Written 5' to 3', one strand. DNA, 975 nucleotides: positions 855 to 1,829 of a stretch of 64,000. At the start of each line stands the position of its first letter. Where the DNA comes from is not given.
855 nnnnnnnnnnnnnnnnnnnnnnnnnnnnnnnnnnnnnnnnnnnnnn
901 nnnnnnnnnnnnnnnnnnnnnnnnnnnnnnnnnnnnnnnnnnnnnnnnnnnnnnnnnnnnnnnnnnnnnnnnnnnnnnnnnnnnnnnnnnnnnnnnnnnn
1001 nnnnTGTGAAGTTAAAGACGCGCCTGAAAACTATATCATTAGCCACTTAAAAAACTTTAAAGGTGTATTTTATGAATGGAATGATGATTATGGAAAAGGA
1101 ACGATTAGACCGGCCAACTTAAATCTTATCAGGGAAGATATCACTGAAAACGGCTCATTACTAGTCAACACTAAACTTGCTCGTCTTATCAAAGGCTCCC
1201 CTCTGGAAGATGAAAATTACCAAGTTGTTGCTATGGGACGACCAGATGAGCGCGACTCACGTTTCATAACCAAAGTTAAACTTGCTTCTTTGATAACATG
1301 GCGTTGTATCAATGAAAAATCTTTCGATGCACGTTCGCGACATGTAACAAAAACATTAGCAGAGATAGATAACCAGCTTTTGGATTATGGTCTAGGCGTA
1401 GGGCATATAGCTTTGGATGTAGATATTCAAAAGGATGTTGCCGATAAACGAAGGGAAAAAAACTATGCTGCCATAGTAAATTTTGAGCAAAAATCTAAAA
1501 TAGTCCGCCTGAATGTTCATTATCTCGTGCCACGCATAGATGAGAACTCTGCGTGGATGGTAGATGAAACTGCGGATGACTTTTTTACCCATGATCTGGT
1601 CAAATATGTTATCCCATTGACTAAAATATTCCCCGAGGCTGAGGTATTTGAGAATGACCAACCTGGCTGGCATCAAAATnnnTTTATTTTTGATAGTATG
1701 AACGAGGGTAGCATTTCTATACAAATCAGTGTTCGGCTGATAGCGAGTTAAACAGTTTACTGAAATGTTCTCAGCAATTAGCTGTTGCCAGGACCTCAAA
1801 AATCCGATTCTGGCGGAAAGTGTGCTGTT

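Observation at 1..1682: Uncharacterised two-gene cassette at the distal end of the leuX island: truncated upstream ORF plus 438-aa protein with a PD-(D/E)xK-like motif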

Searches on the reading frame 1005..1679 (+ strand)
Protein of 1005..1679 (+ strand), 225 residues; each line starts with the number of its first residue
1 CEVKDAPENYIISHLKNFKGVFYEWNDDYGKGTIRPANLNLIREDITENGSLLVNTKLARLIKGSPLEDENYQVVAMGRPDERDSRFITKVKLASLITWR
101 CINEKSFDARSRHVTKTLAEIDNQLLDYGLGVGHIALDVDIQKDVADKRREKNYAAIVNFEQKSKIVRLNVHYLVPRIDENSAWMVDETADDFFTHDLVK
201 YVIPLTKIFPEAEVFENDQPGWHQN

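Call 59: predict_structure(alignment_id=A3)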
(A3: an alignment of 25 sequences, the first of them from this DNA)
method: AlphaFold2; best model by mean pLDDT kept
length: 225 residues; sequences in the alignment: 25
mean_pLDDT: 90.3   pTM: 0.78
mean pLDDT of the five models: 90.3, 90.1, 90.1, 88.7, 85.4
residues with pLDDT >= 90: 150; 70-90: 75; 50-70: 0; < 50: 0
segments of 3 or more residues with pLDDT < 50: none
pLDDT, mean of each block of 10 residues (from residue 1): 90 94 95 92 93 90 90 92 94 92 86 88 93 93 92 94 94 87 84 90 84 83 86
secondary structure, 60 per line:
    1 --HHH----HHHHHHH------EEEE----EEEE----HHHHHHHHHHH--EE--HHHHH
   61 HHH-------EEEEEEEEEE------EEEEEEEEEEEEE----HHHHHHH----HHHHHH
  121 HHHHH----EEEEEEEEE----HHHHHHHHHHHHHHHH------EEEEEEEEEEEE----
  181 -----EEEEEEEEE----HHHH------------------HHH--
elements in order: H10-16 E23-26 E31-34 H39-49 H56-63 E71-80 E87-99 H104-110 H115-125 E130-138 H143-158 E165-176 E186-194 H199-202

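Call 69: find_homologous_proteins(query=A3, max_evalue=0.001)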
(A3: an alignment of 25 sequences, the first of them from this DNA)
Query A3 (25 sequences) (225 aa, profile of the alignment): 10 proteins with E <= 0.001 among 3709 candidates.
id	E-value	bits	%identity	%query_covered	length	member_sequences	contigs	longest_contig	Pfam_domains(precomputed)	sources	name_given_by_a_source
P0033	1.8e-65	238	66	100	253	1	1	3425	-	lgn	-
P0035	1.6e-58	216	56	99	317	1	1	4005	-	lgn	-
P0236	3.6e-57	211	100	79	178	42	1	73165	-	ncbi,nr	ncbi:hypothetical protein CXX90_002317, partial [Escherichia coli]|nr:hypothetical protein [Escheric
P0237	1.4e-56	209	27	60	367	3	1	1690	-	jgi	-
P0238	1.2e-55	206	23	47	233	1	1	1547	-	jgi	jgi:hypothetical protein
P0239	2.0e-53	199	26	71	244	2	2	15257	-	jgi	jgi:hypothetical protein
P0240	5.6e-53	198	21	85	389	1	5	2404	-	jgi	jgi:hypothetical protein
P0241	4.3e-46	175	21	71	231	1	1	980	-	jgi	jgi:hypothetical protein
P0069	1.4e-45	173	64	67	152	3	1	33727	-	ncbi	ncbi:TPA: hypothetical protein ACKE6M_004853, partial [Klebsiella pneumoniae]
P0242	2.4e-40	156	64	60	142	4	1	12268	-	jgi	jgi:hypothetical protein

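Call 103: search_solved_structures(query=A3, max_evalue=10)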
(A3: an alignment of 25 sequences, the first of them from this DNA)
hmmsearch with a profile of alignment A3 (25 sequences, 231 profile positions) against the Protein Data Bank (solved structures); distinct sequences matched with E-value up to 10: 1.
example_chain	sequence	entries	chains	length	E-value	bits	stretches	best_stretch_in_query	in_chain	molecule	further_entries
9xnc_G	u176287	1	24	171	1.1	11.7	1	98-125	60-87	Bacteria pilus (like)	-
